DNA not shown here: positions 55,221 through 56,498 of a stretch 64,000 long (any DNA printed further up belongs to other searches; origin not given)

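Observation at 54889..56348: Translationally coupled ABC-type (AAA_21/OLD-like) ATPase + PIN-like protein in a low-GC islet: candidate uncharacterised defence or abortive-infection module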

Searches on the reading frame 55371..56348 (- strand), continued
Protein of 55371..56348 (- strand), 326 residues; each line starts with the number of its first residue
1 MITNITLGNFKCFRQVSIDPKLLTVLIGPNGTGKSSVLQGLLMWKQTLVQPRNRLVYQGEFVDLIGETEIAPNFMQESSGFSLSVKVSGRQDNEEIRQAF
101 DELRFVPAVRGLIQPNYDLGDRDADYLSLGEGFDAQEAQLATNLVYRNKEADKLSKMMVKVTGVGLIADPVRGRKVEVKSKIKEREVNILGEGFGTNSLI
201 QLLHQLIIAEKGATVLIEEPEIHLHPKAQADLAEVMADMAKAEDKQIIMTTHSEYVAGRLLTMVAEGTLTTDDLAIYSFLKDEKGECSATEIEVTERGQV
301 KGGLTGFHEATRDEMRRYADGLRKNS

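Call 86: get_annotated_region(hit=H9, flank=4500)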
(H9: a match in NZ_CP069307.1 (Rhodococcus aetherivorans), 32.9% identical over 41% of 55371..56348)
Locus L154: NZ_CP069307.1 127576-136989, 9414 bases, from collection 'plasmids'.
description: Rhodococcus aetherivorans isolate PSBB011 plasmid unnamed, complete sequence
organism: Rhodococcus aetherivorans (NCBI taxid 191292)
taxonomy: Bacteria; Actinomycetota; Actinomycetes; Mycobacteriales; Nocardiaceae; Rhodococcus; Rhodococcus aetherivorans
host: -; source: monoisolate,Minnesota; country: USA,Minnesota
typing (MOB-suite, as given by PLSDB): conjugative; relaxase MOBF; mating-pair formation MPF_T
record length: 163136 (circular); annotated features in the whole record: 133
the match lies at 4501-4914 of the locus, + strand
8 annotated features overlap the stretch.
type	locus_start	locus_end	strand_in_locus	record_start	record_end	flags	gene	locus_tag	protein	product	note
CDS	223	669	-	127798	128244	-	-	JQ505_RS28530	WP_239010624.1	ABC transporter permease subunit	GO:0055085 - transmembrane transport [Evidence IEA]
CDS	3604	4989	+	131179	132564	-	-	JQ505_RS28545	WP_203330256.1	DUF3696 domain-containing protein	-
CDS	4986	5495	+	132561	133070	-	-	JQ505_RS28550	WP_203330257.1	hypothetical protein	-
CDS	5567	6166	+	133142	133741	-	-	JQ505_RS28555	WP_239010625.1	RNA ligase family protein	-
CDS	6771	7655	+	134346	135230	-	-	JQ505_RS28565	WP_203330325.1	nucleotide-binding protein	-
CDS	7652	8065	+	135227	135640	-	-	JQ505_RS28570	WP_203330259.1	hypothetical protein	-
CDS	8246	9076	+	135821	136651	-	-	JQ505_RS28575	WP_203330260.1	hypothetical protein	-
CDS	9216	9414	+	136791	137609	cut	-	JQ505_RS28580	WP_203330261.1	hypothetical protein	-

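Call 89: search_protein_families(library=padloc, proteins=[L154:3604-4986:+, L154:4986-5492:+, L154:5567-6163:+, L153:3658-5064:+, L153:5048-5578:+, L153:5585-6283:+], max_evalue=0.001)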
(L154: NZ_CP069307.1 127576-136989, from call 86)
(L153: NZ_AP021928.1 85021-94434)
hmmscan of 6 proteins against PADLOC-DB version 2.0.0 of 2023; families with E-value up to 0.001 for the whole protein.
L154:3604-4986:+ (461 aa): 70 families (the best 25 are shown)
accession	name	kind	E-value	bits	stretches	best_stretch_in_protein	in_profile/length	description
PDLC04148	HEC-03B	-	4.5e-110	366.8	1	1-457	1-452/458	-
PDLC03878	NsnB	-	5.8e-59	198.6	1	1-444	1-338/345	-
PDLC04707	PDC-M55A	-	1e-54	184.1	1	3-440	4-401/421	-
PDLC02979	AriA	-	1e-22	79.5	2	297-387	287-372/373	-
PDLC02980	AriA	-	1.4e-19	69.2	2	305-388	226-303/304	-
PDLC04178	HEC-01A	-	1.1e-12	45.7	1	3-52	10-58/399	-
PDLC04177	HEC-01A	-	4.1e-12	43.8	2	2-50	5-54/393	-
PDLC04175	HEC-01A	-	5.5e-11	40.1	1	3-61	7-64/363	-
PDLC02335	AbiLi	-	1e-10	39.2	1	1-394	49-245/326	AbiLi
PDLC00093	GajA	-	1.7e-10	38.2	1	339-389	384-437/736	AAA ATPase domain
PDLC00095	GajA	-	2.5e-10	37.6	1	339-388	397-447/752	AAA ATPase domain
PDLC04389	PDC-M07A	-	5.6e-10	36.8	1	3-65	7-68/443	-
PDLC04391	PDC-M07A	-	5.8e-10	36.7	1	1-81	1-79/412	-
PDLC04392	PDC-M07A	-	6.9e-10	36.5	1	1-80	1-79/432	-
PDLC04393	PDC-M07A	-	1e-09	35.9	1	1-53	1-52/435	-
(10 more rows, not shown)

L154:4986-5492:+ (169 aa): 1 family
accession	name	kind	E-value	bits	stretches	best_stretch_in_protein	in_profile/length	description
PDLC04147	HEC-03A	-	1.9e-24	84.5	1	1-149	1-148/159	-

L154:5567-6163:+ (199 aa): 0 families

L153:3658-5064:+ (469 aa): 74 families (the best 25 are shown)
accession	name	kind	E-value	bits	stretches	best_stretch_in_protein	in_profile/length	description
PDLC04148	HEC-03B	-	7e-134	445.3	1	1-458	1-455/458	-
PDLC03878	NsnB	-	4.5e-59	198.9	1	1-440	1-335/345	-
PDLC04707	PDC-M55A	-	2.5e-57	192.8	1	2-457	3-417/421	-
PDLC02979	AriA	-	1.7e-25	88.6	2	278-387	269-373/373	-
PDLC02980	AriA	-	1.4e-15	56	1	24-388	1-304/304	-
PDLC04177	HEC-01A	-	3.7e-12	44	2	335-422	296-366/393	-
PDLC00077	GajA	-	7.9e-12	42.5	2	338-388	336-381/616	AAA ATPase domain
PDLC00071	GajA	-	1.8e-11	41.6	1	339-387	277-322/588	AAA ATPase domain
PDLC04178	HEC-01A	-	1.9e-11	41.7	2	322-389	274-333/399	-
PDLC02335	AbiLi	-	4.3e-11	40.4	1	1-421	49-262/326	AbiLi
PDLC04184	HEC-01A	-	5.8e-11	40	1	1-38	1-37/464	-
PDLC02981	AriAB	-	5.9e-11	39.8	1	335-388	330-378/694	-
PDLC04179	HEC-01A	-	6.3e-11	40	1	1-38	1-37/459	-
PDLC00063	GajA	-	8.6e-11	39.1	1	338-390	347-403/679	AAA ATPase domain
PDLC04182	HEC-01A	-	2.7e-10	37.8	2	335-391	305-355/406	-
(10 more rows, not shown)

L153:5048-5578:+ (177 aa): 1 family
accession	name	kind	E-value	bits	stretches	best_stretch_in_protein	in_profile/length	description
PDLC04147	HEC-03A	-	2.1e-24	84.4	1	2-160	1-156/159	-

L153:5585-6283:+ (233 aa): 0 families
